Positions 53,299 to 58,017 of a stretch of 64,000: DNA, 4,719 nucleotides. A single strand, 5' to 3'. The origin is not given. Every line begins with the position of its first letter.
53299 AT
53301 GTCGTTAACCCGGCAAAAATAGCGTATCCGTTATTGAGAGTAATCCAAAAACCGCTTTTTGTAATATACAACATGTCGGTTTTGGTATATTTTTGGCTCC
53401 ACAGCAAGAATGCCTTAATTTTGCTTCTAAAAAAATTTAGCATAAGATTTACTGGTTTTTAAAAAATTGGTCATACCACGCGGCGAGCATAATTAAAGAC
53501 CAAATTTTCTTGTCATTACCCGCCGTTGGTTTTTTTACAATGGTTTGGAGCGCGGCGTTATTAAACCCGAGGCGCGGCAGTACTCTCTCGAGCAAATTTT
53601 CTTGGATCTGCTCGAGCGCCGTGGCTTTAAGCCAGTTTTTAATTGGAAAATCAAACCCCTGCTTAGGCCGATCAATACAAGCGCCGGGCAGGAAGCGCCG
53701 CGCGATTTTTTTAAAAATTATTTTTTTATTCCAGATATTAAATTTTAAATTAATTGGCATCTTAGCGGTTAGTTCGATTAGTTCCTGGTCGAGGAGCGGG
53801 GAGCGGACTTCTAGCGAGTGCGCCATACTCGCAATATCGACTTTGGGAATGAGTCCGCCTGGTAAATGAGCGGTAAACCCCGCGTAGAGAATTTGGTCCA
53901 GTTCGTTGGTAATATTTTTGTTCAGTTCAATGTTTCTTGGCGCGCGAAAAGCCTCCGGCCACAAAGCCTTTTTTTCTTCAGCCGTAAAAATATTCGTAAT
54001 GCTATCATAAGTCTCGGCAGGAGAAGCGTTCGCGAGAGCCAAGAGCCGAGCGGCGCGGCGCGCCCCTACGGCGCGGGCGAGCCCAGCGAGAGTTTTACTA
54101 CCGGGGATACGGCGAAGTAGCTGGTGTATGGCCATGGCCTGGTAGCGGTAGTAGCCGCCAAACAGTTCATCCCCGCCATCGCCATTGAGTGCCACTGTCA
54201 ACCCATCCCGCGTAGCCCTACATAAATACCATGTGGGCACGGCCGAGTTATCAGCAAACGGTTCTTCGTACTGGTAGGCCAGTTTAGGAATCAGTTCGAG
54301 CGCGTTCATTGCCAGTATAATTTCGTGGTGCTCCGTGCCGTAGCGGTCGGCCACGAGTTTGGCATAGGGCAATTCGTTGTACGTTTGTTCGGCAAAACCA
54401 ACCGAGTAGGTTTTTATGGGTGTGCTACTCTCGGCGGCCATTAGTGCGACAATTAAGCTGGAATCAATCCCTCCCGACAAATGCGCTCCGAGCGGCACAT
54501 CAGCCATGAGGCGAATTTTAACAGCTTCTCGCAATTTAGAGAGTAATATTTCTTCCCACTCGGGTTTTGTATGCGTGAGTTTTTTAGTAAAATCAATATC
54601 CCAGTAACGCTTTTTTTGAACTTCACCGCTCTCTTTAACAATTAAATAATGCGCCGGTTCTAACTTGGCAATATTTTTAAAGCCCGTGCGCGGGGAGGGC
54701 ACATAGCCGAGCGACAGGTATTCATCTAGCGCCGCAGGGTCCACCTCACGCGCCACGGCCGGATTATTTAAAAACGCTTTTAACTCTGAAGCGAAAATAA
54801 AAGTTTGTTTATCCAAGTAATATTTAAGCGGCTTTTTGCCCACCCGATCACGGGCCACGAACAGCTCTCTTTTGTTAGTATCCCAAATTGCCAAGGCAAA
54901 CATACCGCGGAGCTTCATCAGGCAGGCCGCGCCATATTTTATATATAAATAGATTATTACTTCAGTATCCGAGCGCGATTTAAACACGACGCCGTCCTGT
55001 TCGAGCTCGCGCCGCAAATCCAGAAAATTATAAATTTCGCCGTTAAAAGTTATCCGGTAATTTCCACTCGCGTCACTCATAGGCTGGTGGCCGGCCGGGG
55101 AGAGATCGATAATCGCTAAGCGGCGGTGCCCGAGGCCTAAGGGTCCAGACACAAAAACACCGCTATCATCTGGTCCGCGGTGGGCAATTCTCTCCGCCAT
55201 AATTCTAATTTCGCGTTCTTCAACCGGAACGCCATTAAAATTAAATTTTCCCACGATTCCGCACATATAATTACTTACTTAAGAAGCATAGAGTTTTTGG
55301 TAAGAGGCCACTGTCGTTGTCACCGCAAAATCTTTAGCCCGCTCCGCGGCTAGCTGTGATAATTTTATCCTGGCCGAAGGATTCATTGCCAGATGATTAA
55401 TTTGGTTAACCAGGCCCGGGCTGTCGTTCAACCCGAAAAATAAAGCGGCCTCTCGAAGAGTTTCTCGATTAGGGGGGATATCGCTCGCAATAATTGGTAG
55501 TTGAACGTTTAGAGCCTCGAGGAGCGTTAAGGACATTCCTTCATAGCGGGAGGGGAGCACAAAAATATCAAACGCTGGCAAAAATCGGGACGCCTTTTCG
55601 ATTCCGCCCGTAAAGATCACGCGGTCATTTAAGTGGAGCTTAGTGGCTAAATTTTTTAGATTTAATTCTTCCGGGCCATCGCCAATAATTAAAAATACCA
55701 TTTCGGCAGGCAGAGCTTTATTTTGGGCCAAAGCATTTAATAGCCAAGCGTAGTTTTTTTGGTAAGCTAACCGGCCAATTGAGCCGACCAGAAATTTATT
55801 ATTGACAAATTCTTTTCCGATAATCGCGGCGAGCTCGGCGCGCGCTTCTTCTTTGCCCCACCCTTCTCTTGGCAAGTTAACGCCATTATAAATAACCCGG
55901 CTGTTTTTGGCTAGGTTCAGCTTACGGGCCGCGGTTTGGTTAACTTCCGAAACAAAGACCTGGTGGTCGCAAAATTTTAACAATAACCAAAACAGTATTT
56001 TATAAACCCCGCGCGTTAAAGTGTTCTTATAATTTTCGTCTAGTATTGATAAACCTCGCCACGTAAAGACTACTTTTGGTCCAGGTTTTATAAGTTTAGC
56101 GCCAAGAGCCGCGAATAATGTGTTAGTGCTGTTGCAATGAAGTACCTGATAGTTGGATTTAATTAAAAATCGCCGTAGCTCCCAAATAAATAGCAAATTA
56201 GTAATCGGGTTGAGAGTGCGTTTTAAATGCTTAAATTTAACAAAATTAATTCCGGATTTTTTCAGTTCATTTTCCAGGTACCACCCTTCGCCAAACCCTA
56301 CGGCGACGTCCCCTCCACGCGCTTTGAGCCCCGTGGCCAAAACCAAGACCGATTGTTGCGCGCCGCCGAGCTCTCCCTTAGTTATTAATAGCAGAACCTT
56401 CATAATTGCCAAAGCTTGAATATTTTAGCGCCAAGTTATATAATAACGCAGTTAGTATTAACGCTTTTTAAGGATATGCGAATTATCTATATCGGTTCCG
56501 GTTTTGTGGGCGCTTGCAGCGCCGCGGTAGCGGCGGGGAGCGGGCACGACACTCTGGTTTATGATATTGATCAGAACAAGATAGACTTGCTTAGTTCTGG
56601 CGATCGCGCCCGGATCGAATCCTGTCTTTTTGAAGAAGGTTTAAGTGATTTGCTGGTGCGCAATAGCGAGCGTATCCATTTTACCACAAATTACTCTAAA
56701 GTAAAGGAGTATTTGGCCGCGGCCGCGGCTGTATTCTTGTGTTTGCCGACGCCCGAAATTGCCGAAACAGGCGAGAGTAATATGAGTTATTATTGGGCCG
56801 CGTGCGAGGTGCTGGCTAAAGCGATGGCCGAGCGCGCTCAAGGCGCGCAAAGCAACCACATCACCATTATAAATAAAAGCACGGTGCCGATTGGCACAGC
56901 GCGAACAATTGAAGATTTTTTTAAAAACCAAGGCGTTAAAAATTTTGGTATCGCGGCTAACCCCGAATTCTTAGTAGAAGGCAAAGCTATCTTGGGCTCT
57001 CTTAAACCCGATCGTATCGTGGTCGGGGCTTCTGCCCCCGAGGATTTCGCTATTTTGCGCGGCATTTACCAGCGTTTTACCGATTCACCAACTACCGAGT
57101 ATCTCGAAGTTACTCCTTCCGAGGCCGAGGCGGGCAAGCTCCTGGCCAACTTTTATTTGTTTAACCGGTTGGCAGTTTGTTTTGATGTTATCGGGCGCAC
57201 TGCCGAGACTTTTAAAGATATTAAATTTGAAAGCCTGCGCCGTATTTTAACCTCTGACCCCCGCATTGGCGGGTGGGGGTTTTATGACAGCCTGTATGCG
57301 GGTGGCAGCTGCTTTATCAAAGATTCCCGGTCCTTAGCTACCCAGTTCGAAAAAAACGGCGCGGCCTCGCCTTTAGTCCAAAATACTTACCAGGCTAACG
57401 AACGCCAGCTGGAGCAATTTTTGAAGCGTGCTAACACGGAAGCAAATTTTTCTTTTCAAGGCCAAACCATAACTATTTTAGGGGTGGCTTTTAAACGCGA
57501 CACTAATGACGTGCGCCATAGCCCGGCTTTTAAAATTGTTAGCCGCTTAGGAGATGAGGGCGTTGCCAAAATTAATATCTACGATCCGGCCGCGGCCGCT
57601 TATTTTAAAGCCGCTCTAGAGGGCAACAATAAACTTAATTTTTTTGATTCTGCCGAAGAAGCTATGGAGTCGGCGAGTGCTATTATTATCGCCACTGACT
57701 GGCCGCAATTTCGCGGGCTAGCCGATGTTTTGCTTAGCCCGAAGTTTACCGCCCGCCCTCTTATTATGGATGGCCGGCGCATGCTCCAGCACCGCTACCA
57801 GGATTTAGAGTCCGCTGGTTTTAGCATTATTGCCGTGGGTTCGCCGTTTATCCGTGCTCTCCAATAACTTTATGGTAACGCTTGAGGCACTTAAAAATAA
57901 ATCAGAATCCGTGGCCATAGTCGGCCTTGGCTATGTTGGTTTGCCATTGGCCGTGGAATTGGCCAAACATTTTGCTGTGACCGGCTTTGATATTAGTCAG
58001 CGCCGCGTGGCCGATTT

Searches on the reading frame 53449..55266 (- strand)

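Call 66: search_protein_families(library=pfam, proteins=[window:53449-55266:-], max_evalue=0.00001)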
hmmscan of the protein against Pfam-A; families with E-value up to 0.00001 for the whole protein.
window:53449-55266:- (605 aa): 3 families
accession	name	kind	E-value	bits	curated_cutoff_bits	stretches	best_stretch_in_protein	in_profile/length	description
PF00733.27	Asn_synthase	-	2.7e-89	300.7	21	1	243-598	4-353/354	Asparagine synthase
PF13522.11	GATase_6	-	2.5e-45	154.1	27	1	32-161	1-130/130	Glutamine amidotransferase domain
PF13537.11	GATase_7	-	2.9e-45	153.7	25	1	47-166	1-122/123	Glutamine amidotransferase domain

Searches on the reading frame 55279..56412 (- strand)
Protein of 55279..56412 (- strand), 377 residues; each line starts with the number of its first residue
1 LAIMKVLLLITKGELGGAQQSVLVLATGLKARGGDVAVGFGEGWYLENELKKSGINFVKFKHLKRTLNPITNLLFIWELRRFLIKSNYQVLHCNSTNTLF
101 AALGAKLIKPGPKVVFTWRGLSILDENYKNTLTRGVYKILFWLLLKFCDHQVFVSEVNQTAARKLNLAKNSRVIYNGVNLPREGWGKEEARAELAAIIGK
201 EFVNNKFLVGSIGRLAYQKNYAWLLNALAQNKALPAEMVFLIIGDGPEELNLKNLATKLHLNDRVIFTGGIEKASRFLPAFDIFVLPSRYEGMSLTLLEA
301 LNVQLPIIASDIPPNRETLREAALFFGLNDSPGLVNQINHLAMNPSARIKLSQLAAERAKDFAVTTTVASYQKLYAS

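Call 66: search_protein_families(library=pfam, proteins=[window:55279-56412:-], max_evalue=0.00001)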
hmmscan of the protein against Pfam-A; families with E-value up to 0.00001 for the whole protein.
window:55279-56412:- (377 aa): 5 families
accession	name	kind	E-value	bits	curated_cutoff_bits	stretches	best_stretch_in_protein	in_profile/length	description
PF00534.26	Glycos_transf_1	-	2.9e-29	102.2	26.4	1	202-355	11-169/172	Glycosyl transferases group 1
PF13692.12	Glyco_trans_1_4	-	5.5e-27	95.2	27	1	208-342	3-140/142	Glycosyl transferases group 1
PF13439.12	Glyco_transf_4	-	3.7e-18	66.6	28.5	1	16-180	2-168/170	Glycosyltransferase Family 4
PF13579.12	Glyco_trans_4_4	-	1.2e-10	42.4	29.7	1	16-177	1-158/158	Glycosyl transferase 4-like domain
PF13477.12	Glyco_trans_4_2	-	1.6e-07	32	23.4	1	6-141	2-129/139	Glycosyl transferase 4-like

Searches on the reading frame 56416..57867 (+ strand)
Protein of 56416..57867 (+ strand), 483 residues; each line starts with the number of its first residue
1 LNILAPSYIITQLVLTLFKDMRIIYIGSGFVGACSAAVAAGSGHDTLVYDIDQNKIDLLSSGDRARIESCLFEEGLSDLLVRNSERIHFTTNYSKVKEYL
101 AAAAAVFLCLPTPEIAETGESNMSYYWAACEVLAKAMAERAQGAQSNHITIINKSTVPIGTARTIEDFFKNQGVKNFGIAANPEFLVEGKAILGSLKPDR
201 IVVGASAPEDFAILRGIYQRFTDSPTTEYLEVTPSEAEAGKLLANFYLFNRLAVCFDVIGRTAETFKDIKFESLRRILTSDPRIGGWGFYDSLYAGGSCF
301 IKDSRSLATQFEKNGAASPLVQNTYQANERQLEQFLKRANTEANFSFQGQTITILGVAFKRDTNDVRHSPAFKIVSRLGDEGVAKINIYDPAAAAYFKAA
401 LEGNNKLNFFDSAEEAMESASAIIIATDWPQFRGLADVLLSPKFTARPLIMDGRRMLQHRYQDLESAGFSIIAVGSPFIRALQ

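Call 66: search_protein_families(library=pfam, proteins=[window:56416-57867:+], max_evalue=0.00001)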
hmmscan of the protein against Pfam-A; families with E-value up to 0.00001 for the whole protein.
window:56416-57867:+ (483 aa): 3 families
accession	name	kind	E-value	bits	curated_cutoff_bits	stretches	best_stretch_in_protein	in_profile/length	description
PF03721.20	UDPG_MGDP_dh_N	-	3.7e-38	131.4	27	1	21-211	1-181/187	UDP-glucose/GDP-mannose dehydrogenase family, NAD binding domain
PF03720.21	UDPG_MGDP_dh_C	-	2.7e-24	86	30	1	354-458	2-102/103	UDP-glucose/GDP-mannose dehydrogenase family, UDP binding domain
PF00984.24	UDPG_MGDP_dh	-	3.4e-10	40.3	25.4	1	236-329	2-93/94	UDP-glucose/GDP-mannose dehydrogenase family, central domain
